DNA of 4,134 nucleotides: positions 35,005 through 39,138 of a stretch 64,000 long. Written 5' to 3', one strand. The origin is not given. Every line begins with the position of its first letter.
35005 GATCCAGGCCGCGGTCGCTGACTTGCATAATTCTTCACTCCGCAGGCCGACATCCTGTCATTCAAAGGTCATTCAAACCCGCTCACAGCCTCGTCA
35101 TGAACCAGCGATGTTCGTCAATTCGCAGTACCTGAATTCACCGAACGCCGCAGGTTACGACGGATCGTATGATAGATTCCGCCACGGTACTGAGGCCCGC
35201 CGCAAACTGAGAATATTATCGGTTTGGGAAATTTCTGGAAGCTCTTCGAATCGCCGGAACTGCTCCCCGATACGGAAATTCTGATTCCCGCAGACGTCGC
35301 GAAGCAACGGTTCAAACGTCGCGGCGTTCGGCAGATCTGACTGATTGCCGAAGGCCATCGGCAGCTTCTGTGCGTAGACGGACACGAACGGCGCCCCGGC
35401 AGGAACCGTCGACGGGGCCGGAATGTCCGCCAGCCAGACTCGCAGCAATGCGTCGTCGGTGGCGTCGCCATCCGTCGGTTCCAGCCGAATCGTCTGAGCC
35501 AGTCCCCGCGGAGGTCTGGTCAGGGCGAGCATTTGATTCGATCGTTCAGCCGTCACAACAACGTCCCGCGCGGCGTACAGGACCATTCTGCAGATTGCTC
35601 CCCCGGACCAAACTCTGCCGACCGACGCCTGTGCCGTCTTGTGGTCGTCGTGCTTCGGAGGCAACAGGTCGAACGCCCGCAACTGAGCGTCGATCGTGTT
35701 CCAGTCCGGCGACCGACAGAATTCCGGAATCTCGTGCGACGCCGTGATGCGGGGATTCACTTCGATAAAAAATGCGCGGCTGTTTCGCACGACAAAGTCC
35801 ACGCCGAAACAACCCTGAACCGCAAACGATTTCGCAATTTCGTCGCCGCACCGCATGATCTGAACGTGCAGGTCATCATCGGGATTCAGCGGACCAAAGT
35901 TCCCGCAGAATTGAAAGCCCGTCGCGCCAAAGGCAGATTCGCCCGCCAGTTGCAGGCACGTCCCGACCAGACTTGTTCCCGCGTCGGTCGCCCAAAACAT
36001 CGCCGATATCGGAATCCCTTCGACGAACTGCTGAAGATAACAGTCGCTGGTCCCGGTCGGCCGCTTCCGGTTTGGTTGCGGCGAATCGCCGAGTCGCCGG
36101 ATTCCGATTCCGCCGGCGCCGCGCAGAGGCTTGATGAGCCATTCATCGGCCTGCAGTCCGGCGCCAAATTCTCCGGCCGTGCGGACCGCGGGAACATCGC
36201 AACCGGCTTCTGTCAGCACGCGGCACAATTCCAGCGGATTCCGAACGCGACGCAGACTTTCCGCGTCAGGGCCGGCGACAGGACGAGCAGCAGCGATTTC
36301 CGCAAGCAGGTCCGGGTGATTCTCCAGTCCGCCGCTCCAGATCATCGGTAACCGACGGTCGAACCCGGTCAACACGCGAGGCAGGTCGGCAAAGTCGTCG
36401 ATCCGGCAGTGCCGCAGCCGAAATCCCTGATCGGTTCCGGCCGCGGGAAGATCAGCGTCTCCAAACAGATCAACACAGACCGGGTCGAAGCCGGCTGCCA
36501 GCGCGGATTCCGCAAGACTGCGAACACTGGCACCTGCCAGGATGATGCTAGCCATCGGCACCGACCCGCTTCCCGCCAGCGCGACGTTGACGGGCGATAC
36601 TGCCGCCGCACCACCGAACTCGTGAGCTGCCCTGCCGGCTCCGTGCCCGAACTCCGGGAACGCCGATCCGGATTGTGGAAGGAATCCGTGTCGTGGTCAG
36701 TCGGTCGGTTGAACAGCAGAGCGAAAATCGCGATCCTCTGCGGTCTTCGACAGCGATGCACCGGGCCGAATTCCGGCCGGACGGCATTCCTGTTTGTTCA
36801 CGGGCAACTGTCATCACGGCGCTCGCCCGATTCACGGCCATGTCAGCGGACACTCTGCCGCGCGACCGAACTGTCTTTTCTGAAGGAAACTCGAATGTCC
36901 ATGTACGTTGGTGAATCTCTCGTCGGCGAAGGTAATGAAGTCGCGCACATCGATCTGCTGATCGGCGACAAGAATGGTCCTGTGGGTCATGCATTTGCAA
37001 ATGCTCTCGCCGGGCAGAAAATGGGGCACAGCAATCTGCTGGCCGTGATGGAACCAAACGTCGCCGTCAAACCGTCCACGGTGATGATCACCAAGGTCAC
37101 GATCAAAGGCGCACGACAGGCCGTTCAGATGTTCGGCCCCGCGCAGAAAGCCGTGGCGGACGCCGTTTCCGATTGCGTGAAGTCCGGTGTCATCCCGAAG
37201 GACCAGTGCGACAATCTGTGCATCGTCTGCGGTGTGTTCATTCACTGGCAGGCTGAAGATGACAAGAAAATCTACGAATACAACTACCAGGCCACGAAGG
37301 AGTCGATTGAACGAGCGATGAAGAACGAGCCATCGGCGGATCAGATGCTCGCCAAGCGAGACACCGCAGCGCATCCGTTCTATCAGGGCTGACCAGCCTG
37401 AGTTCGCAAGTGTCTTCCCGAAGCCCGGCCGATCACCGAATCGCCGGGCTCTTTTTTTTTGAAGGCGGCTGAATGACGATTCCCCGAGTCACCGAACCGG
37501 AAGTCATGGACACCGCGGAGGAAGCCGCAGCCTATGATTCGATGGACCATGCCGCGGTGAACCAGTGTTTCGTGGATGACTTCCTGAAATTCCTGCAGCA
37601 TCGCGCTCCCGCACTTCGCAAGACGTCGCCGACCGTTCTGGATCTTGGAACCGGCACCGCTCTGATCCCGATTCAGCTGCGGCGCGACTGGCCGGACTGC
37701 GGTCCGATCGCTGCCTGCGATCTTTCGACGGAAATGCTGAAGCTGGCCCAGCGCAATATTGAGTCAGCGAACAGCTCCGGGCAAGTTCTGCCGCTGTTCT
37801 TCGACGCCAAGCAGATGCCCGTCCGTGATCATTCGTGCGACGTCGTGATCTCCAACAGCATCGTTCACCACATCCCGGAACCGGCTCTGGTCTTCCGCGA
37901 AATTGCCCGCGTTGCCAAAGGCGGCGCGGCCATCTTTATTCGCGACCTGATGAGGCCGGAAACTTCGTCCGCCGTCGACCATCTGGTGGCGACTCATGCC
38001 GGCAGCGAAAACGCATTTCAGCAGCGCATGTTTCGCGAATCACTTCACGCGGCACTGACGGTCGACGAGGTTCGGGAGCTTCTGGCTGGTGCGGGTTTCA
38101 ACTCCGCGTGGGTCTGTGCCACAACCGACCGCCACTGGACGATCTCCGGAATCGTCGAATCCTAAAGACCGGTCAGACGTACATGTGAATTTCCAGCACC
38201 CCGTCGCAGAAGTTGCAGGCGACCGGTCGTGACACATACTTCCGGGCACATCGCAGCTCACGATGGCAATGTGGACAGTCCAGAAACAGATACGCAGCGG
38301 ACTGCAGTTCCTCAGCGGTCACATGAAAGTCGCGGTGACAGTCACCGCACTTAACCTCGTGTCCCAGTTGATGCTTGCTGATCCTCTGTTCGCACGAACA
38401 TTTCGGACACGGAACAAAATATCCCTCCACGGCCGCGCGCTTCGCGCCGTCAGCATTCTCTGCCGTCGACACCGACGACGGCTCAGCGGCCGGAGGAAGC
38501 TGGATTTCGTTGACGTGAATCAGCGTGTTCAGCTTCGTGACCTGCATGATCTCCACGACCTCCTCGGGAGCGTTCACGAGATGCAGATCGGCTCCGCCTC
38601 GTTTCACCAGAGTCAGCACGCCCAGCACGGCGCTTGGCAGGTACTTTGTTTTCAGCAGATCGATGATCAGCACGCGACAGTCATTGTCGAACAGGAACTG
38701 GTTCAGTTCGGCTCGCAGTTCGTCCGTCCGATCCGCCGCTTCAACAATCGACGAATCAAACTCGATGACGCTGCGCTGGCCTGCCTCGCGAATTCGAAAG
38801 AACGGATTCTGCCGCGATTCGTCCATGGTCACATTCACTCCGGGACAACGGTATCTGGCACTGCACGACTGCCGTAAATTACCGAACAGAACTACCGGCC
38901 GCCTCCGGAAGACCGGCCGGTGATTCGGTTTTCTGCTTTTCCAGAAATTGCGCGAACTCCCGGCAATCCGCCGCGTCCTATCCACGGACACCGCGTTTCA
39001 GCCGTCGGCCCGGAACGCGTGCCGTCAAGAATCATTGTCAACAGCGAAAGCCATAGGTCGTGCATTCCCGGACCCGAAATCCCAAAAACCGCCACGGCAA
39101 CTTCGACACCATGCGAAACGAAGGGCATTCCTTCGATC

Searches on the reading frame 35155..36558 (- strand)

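Call 8: search_protein_families(library=pfam, proteins=[window:35155-36558:-], max_evalue=0.01)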
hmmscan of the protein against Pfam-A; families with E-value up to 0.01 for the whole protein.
window:35155-36558:- (467 aa): 1 family
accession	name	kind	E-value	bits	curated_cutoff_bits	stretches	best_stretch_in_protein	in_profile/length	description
PF02655.19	ATP-grasp_3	-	1.9e-19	70.7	23.2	1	109-274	5-160/160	ATP-grasp domain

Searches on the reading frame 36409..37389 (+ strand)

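Call 8: search_protein_families(library=pfam, proteins=[window:36409-37389:+], max_evalue=0.01)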
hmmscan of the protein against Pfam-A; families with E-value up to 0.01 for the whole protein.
window:36409-37389:+ (327 aa): 1 family
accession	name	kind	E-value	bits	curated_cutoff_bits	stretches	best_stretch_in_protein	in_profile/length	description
PF08714.17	Fae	-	1e-73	247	27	1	167-324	1-158/159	Formaldehyde-activating enzyme (Fae)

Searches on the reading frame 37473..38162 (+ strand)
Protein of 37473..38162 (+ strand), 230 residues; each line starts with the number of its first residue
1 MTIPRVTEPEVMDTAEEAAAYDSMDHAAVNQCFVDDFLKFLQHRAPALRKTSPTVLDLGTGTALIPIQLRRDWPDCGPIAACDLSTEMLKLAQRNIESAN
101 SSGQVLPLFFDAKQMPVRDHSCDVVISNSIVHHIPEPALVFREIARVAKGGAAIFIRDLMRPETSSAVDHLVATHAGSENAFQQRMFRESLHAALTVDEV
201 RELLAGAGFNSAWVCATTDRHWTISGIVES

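Call 8: search_protein_families(library=pfam, proteins=[window:37473-38162:+], max_evalue=0.01)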
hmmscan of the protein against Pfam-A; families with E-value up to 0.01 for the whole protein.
window:37473-38162:+ (230 aa): 10 families
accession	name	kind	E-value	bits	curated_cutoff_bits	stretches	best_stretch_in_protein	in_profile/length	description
PF08241.18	Methyltransf_11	-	6.2e-17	62.5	21.2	1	56-155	1-94/95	Methyltransferase domain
PF13649.12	Methyltransf_25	-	1e-14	55.4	27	1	55-150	1-95/97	Methyltransferase domain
PF13847.12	Methyltransf_31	-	6e-14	52.4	27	1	54-164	6-114/145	Methyltransferase domain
PF01209.24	Ubie_methyltran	-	3.9e-11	43.2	20.1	1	49-165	45-160/233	ubiE/COQ5 methyltransferase family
PF13489.12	Methyltransf_23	-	1.3e-09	38.5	27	1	43-210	14-160/164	Methyltransferase domain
PF08242.18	Methyltransf_12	-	6.3e-08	33.7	30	1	56-152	1-96/98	Methyltransferase domain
PF05175.20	MTS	-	3.9e-06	27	23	1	49-132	28-109/170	Methyltransferase small domain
PF06325.19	PrmA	-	0.00026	21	22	1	49-152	159-255/296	Ribosomal protein L11 methyltransferase (PrmA)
PF10294.15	Methyltransf_16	-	0.0039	17.4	21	1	45-133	40-132/174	Lysine methyltransferase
PF01170.24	UPF0020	-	0.0045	17.2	22.3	1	78-128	78-128/197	RMKL-like, methyltransferase domain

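Call 18: find_encoding_contigs(protein=window:37473-38162:+, flank=3000, max_places=5)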
Protein window:37473-38162:+ (230 aa): no gene with exactly this product is on record in the collection.

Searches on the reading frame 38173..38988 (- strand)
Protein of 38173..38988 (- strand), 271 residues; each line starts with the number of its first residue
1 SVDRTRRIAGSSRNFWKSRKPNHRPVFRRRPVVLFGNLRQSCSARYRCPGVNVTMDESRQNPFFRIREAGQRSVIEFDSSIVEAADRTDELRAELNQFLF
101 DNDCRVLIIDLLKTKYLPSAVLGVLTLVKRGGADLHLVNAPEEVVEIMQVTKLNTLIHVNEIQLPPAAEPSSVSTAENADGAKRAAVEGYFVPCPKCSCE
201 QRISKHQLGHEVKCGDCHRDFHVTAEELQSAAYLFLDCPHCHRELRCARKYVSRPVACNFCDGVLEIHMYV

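Call 8: search_protein_families(library=pfam, proteins=[window:38173-38988:-], max_evalue=0.01)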
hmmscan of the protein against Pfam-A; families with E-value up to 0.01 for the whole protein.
window:38173-38988:- (271 aa): 3 families
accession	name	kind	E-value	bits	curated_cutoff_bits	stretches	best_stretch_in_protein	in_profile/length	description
PF01740.26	STAS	-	0.00011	22.3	22.6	1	87-159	23-99/106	STAS domain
PF14354.12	Lar_restr_allev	-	0.0063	17.2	28.6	1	193-231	5-47/58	Restriction alleviation protein Lar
PF25206.1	DUF7836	-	0.0081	16.4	26.7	1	212-248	8-43/59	Domain of unknown function (DUF7836)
